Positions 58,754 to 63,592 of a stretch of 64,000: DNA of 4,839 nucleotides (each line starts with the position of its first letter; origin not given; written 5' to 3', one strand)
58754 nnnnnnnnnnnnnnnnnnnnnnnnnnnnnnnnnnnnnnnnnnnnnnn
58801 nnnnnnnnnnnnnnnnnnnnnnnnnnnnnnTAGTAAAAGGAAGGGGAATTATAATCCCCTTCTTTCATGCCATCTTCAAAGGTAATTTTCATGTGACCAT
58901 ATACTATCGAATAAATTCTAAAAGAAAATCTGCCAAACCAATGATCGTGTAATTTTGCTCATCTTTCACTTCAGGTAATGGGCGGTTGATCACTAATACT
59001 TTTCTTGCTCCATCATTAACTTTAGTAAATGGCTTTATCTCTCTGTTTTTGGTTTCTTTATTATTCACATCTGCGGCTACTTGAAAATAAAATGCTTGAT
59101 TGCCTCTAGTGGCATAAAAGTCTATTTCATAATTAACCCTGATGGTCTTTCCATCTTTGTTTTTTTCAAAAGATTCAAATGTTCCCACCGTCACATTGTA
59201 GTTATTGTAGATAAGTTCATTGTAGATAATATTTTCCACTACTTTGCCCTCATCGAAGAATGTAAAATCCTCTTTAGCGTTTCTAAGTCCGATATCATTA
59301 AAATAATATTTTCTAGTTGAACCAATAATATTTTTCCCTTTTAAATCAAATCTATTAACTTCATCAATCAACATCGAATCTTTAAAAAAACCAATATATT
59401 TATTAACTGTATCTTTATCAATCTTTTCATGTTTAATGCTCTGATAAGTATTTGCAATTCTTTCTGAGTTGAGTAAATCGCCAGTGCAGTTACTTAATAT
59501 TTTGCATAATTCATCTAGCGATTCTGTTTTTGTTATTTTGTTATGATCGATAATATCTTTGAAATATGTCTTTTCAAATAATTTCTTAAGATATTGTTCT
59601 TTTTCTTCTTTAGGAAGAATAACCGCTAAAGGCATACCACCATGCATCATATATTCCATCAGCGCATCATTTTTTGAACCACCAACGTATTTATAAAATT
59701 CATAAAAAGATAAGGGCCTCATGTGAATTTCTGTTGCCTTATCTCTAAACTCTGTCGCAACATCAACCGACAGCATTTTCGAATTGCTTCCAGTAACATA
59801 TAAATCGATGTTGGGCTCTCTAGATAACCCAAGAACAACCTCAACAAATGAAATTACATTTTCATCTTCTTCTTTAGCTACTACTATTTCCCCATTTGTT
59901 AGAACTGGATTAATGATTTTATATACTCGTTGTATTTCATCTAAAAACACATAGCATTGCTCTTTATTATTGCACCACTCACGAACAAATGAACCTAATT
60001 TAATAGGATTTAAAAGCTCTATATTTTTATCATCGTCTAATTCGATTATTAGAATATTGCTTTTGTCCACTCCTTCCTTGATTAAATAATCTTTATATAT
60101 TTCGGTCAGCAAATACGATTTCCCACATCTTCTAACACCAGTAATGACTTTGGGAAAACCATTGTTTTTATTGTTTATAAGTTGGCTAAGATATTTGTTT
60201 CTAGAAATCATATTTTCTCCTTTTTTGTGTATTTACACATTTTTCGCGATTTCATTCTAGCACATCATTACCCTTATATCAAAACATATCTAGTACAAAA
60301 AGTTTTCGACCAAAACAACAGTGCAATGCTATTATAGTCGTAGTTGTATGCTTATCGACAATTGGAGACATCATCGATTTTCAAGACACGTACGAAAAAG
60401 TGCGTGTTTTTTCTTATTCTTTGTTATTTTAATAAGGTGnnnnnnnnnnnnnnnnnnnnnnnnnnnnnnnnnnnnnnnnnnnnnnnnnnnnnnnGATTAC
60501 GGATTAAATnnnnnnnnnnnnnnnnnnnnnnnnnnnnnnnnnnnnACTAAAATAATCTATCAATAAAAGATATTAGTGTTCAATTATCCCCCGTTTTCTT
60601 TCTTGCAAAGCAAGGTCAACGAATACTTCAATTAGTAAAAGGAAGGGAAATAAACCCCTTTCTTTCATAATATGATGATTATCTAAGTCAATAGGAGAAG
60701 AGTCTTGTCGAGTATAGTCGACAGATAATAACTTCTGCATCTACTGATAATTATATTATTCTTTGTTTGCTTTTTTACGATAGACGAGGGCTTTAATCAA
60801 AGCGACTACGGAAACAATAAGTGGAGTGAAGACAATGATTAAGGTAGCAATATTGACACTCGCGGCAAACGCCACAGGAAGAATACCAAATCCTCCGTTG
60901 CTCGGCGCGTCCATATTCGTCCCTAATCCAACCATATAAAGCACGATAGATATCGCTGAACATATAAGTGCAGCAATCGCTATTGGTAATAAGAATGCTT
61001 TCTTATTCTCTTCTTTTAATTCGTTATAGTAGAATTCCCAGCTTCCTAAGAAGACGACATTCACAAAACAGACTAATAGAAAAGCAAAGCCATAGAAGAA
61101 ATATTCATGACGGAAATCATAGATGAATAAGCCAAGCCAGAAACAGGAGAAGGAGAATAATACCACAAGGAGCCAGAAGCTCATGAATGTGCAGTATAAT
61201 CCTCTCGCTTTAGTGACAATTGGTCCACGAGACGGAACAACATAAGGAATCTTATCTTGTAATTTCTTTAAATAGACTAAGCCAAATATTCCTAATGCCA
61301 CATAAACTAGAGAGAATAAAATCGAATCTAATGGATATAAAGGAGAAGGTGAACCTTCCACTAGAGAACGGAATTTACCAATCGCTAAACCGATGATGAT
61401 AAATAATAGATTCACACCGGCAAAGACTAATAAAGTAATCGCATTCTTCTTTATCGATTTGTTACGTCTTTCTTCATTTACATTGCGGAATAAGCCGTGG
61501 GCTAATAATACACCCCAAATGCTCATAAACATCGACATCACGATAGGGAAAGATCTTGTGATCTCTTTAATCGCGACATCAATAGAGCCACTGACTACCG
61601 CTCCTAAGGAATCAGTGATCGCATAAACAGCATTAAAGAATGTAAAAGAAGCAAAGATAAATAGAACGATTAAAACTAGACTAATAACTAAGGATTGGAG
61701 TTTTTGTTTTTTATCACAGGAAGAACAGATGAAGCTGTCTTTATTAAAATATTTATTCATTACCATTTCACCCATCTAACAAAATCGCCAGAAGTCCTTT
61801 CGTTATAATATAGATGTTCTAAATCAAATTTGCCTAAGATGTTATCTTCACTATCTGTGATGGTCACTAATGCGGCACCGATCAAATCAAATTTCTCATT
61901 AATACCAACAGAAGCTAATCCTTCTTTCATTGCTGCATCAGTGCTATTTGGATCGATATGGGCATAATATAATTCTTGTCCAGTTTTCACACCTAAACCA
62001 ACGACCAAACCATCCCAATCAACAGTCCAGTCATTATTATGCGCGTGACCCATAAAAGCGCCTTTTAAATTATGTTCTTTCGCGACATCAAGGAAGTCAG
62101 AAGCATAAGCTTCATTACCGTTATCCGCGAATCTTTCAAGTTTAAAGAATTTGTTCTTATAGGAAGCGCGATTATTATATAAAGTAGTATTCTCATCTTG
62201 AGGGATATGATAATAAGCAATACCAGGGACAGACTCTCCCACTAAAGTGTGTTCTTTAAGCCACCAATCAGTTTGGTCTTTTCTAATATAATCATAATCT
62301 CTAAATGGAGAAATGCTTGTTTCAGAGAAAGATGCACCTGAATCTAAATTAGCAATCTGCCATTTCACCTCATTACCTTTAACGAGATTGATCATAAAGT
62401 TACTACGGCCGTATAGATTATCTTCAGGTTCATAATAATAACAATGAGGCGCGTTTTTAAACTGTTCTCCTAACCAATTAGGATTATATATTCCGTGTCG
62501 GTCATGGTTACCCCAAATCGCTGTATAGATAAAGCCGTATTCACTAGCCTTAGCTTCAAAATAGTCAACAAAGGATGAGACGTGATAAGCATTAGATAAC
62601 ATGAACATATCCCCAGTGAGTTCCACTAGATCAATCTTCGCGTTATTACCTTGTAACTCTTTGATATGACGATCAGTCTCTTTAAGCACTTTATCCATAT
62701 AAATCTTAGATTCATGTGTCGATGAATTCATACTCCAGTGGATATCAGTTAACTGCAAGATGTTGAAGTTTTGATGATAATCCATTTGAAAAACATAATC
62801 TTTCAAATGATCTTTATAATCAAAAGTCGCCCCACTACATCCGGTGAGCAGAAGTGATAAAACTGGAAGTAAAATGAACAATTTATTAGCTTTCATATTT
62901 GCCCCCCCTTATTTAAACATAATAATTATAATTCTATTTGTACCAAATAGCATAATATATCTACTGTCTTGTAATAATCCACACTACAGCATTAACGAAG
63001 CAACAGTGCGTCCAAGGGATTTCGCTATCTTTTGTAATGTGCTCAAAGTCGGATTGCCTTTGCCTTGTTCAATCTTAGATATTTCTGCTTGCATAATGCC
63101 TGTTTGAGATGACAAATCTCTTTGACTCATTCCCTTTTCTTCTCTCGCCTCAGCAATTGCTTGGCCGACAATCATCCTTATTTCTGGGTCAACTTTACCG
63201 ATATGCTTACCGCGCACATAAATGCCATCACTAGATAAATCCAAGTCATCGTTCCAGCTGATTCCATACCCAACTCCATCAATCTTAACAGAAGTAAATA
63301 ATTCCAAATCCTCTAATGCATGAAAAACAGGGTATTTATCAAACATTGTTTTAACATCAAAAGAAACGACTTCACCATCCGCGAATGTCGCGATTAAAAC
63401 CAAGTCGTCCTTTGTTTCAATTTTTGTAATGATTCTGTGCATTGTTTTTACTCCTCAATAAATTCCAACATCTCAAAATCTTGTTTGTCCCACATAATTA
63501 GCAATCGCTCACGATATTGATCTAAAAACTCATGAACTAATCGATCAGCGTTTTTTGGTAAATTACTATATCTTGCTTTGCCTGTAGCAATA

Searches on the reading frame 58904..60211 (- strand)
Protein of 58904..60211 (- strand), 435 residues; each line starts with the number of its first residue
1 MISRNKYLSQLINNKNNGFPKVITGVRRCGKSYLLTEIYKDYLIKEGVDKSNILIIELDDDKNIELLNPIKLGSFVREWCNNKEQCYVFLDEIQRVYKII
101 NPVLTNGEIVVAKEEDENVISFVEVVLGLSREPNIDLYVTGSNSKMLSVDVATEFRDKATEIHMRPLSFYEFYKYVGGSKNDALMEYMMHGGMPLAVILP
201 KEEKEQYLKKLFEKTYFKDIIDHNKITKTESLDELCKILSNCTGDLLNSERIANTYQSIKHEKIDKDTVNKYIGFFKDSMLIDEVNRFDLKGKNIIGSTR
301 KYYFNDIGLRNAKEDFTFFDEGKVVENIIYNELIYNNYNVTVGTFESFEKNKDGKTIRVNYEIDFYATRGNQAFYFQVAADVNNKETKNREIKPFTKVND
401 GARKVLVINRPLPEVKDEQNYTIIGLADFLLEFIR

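Call 11: search_protein_families(library=pfam, proteins=[window:58904-60211:-], max_evalue=0.001)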
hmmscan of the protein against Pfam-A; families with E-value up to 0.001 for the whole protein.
window:58904-60211:- (435 aa): 2 families
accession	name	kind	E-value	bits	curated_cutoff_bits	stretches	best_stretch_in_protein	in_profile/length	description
PF13173.12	AAA_14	-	1.8e-27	96.3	27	1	20-172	4-128/129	AAA domain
PF13635.12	DUF4143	-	1.4e-16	61.1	28.1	1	218-379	2-158/160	Domain of unknown function (DUF4143)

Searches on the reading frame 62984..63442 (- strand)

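Call 11: search_protein_families(library=pfam, proteins=[window:62984-63442:-], max_evalue=0.001)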
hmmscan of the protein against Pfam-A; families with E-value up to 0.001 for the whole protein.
window:62984-63442:- (152 aa): 7 families
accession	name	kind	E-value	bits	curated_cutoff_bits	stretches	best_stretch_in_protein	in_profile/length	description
PF01381.28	HTH_3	-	2.7e-15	56.6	23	1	96-147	1-52/55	Helix-turn-helix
PF12844.13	HTH_19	-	3.3e-11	43.4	30.2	1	93-144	1-52/64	Helix-turn-helix domain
PF10387.14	DUF2442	-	7e-11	42.6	23.9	1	5-78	1-70/72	Protein of unknown function (DUF2442)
PF13443.12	HTH_26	-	7.8e-09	36.1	22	1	99-148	5-55/63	Cro/C1-type HTH DNA-binding domain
PF13560.12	HTH_31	-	1.8e-08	35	27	1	93-147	3-58/64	Helix-turn-helix domain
PF13744.12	HTH_37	-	1.2e-05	25.5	27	1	87-147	14-75/80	Helix-turn-helix domain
PF13413.12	HTH_25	-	6.9e-05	23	24.6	1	97-128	3-34/62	Helix-turn-helix domain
